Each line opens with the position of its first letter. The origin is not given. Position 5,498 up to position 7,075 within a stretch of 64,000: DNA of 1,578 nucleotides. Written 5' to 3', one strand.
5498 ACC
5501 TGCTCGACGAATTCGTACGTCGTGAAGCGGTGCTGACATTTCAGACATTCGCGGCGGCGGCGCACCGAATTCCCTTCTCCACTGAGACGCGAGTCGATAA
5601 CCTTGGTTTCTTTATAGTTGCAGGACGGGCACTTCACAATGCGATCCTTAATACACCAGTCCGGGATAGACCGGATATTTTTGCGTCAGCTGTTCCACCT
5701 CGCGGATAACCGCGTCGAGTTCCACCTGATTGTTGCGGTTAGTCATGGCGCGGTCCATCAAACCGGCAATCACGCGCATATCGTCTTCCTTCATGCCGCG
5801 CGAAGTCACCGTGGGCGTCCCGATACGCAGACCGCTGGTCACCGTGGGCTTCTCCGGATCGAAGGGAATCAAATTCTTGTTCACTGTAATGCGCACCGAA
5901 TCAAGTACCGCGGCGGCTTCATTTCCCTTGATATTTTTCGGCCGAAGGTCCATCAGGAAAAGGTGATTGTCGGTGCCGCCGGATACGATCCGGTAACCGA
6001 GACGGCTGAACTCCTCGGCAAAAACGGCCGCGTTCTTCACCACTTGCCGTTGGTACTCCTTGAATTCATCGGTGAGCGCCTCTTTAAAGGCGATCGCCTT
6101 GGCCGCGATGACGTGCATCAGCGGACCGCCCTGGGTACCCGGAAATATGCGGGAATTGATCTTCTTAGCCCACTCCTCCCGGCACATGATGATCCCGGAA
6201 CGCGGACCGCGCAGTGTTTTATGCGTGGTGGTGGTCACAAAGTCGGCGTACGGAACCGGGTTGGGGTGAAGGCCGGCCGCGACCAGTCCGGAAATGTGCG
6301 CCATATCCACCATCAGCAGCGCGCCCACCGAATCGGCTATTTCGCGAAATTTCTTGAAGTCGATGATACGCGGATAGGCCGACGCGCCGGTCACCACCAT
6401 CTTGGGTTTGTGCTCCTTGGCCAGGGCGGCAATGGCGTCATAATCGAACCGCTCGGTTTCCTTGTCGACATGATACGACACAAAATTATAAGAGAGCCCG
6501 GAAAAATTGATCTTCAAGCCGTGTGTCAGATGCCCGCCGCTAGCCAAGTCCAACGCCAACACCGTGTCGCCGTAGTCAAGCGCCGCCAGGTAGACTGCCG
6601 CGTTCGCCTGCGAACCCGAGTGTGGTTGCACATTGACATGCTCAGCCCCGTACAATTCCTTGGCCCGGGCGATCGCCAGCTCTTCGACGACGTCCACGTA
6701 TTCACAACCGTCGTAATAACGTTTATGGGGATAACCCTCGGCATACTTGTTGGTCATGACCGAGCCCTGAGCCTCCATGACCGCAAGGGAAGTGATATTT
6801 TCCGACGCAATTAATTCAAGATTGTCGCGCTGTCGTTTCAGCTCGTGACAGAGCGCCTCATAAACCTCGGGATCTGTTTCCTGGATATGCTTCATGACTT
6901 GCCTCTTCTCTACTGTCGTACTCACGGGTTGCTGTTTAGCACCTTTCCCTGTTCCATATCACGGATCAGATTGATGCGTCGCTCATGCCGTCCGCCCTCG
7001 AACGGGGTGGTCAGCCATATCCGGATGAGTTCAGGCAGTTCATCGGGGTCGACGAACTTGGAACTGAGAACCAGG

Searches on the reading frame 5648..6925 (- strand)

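Call 55: search_protein_families(library=pfam, proteins=[window:5648-6925:-], max_evalue=0.001)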
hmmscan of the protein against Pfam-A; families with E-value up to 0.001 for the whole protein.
window:5648-6925:- (425 aa): 3 families
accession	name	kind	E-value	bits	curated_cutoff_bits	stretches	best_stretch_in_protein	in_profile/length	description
PF00464.25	SHMT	-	1.3e-170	567.7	27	1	14-389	1-398/399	Serine hydroxymethyltransferase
PF00155.27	Aminotran_1_2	-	5.6e-12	46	19.7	1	90-379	53-355/361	Aminotransferase class I and II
PF01053.26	Cys_Met_Meta_PP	-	0.00035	19.7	27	1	89-252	62-218/381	Cys/Met metabolism PLP-dependent enzyme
